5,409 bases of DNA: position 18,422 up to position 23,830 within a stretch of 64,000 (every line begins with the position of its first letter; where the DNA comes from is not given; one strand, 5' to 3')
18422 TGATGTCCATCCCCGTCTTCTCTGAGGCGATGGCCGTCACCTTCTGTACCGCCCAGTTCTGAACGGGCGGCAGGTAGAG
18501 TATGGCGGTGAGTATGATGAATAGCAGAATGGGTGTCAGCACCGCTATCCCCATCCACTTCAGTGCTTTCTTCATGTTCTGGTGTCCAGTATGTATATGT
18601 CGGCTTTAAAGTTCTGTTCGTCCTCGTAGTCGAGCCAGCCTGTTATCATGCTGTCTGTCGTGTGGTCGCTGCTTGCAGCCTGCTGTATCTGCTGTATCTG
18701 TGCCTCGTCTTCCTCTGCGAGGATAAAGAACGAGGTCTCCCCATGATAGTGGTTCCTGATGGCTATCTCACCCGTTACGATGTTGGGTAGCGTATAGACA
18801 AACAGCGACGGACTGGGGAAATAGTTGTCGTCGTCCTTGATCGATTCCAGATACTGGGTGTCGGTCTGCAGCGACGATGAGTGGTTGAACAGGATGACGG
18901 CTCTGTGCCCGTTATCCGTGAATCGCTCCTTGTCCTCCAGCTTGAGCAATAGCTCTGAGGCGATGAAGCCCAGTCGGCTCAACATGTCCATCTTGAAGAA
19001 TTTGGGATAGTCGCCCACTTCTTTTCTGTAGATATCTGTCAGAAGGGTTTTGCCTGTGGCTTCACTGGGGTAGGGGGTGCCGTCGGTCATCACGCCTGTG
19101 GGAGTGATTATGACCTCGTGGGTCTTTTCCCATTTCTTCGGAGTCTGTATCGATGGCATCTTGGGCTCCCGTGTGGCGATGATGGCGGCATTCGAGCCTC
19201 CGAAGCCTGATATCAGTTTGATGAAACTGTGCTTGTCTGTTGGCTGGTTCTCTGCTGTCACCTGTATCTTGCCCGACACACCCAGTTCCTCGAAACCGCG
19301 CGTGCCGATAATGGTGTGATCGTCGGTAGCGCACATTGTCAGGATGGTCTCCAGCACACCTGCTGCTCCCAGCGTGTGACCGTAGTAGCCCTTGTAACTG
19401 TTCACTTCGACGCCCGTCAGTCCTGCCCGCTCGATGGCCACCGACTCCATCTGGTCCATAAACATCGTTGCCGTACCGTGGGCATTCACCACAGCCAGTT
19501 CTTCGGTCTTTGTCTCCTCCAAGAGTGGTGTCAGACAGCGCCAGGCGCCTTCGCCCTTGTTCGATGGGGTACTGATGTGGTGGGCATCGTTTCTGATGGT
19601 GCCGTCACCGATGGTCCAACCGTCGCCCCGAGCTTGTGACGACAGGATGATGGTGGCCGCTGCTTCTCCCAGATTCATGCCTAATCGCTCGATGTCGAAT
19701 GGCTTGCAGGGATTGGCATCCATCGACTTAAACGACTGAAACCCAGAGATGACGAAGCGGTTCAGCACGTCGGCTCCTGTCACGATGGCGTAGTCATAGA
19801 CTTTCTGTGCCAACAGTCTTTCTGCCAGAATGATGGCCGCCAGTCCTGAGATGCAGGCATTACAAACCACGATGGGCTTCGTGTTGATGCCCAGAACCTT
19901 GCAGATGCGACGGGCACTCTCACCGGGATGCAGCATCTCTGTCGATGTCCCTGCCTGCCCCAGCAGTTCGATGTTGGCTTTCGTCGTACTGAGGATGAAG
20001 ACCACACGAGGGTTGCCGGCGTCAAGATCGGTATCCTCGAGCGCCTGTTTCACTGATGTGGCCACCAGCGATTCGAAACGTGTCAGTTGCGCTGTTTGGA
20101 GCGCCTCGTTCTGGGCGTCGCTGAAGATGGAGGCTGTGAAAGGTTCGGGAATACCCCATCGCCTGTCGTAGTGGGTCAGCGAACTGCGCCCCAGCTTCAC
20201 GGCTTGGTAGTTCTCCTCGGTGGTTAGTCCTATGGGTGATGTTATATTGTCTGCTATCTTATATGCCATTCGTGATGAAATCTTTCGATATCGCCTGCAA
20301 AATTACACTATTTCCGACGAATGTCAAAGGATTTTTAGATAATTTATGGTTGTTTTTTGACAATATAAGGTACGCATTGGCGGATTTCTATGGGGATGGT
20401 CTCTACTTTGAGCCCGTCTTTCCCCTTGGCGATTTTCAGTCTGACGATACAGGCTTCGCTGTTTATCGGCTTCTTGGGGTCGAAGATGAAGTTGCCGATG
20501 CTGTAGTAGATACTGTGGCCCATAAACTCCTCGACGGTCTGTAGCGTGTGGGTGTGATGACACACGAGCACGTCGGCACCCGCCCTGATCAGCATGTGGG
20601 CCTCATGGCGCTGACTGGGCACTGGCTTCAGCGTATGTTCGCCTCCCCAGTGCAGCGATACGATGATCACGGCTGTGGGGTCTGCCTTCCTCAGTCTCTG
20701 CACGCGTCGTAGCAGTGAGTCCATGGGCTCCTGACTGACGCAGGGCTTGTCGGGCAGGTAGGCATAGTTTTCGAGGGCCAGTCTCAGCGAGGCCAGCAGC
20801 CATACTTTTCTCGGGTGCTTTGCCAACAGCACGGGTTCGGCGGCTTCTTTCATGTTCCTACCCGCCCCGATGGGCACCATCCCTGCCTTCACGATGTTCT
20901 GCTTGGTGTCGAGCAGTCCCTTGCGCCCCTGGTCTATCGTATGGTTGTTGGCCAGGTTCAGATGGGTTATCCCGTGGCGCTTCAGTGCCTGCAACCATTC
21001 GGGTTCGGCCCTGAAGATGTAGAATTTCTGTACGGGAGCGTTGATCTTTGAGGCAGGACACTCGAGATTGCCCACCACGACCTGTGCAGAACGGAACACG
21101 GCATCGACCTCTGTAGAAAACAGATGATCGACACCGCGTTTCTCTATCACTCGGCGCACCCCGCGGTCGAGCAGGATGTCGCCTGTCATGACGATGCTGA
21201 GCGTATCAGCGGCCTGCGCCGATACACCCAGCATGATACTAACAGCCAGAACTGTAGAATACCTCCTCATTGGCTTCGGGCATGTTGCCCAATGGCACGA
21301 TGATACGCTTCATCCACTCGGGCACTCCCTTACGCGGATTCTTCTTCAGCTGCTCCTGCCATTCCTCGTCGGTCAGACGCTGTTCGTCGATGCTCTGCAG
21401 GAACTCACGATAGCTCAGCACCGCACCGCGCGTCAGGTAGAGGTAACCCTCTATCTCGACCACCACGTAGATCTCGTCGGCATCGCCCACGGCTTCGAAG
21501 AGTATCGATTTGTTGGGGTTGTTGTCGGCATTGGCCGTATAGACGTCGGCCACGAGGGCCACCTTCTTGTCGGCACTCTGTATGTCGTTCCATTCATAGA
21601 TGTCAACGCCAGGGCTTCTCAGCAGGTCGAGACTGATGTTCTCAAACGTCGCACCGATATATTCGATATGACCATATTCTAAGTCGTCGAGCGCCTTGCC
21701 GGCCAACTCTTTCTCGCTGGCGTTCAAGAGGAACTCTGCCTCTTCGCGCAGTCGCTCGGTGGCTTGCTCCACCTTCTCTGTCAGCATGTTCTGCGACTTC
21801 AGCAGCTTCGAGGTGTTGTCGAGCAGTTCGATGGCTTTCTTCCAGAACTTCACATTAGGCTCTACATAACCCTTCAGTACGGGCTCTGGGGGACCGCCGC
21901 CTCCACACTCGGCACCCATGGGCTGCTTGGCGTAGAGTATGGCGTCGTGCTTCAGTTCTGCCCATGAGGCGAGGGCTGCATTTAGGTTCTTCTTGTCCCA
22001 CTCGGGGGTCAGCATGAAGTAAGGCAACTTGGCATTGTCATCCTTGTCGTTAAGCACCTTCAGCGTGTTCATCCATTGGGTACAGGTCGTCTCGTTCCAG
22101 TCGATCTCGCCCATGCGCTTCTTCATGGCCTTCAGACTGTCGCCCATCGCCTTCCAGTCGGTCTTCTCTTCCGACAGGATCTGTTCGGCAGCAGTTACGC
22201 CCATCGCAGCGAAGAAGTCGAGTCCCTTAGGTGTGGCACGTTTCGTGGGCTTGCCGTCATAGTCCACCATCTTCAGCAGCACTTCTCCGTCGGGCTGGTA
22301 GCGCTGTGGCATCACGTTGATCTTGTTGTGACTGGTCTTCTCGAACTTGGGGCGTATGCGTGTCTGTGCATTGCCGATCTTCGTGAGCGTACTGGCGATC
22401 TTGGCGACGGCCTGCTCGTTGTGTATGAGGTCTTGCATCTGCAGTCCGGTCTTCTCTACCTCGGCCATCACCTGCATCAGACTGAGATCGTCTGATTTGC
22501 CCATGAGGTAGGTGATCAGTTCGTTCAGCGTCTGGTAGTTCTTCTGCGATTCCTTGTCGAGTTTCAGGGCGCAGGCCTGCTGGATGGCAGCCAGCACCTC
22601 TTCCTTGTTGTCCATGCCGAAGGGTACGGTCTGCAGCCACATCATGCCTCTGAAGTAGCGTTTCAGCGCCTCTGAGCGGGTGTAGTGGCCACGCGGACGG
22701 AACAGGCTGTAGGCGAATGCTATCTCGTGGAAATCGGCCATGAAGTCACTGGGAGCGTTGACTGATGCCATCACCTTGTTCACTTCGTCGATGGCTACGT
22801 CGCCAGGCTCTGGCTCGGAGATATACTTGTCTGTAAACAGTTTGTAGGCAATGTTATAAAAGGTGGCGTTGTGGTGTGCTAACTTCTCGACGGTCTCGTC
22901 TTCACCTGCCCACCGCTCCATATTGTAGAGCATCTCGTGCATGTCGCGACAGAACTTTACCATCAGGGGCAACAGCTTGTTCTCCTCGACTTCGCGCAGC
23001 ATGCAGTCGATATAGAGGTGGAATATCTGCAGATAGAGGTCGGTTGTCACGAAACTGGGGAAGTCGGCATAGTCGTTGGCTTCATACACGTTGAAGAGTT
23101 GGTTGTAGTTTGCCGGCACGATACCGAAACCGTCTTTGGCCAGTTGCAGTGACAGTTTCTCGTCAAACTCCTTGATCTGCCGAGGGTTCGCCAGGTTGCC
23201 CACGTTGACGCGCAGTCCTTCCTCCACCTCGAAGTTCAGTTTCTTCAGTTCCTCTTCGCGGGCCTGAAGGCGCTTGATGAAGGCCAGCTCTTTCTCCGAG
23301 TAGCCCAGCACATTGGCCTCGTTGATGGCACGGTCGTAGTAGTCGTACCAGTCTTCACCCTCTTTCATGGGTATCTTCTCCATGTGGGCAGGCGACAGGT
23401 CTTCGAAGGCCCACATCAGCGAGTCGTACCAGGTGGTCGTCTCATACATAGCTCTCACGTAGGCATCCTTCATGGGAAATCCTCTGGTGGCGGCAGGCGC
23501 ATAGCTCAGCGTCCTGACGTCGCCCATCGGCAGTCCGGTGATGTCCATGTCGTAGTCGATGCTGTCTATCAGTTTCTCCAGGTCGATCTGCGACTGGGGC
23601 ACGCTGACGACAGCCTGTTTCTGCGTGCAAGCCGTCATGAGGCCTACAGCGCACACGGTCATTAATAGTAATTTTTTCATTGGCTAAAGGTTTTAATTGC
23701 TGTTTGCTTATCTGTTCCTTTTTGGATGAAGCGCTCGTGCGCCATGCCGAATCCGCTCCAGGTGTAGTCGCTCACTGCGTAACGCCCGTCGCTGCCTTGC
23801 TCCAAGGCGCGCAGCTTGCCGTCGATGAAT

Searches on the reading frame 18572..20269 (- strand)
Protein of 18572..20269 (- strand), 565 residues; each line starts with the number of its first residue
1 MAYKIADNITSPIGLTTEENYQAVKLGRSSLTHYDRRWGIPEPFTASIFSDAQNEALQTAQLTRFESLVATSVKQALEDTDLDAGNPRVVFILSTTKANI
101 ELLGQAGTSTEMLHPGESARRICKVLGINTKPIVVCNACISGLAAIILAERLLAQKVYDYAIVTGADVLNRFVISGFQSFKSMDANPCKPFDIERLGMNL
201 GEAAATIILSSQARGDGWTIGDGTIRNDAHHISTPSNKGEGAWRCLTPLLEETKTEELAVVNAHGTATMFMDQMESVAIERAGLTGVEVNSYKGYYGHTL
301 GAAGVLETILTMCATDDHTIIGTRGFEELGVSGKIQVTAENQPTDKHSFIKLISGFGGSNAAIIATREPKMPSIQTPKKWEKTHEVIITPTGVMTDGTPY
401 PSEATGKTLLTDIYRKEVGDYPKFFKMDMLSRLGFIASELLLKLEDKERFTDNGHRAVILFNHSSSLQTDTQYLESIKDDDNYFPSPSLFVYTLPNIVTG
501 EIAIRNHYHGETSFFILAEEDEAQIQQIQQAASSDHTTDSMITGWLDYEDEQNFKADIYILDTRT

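Call 99: search_protein_families(library=pfam, proteins=[window:18572-20269:-], max_evalue=0.00001)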
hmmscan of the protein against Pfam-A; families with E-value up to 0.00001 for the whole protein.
window:18572-20269:- (565 aa): 2 families
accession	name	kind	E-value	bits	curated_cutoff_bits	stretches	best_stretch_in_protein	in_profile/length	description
PF02801.28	Ketoacyl-synt_C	-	1.1e-16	61.4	20.8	1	225-326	9-118/119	Beta-ketoacyl synthase, C-terminal domain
PF00109.32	ketoacyl-synt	-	1.9e-12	47.8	20.8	1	42-212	69-249/252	Beta-ketoacyl synthase, N-terminal domain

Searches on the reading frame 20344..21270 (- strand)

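Call 98: search_protein_families(library=pfam, proteins=[window:20344-21270:-], max_evalue=0.00001)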
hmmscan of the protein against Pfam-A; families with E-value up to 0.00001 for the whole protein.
window:20344-21270:- (308 aa): 1 family
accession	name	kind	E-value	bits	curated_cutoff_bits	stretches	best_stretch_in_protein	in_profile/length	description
PF09587.15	PGA_cap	-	4.5e-60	203.7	27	1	26-264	2-254/255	Bacterial capsule synthesis protein PGA_cap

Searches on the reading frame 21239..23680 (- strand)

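Call 99: search_protein_families(library=pfam, proteins=[window:21239-23680:-], max_evalue=0.00001)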
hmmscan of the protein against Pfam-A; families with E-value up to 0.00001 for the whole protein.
window:21239-23680:- (813 aa): 1 family
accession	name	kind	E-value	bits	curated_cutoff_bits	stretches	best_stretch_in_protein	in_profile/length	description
PF11369.13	DUF3160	-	5.4e-149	498.1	25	1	179-790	7-632/632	Protein of unknown function (DUF3160)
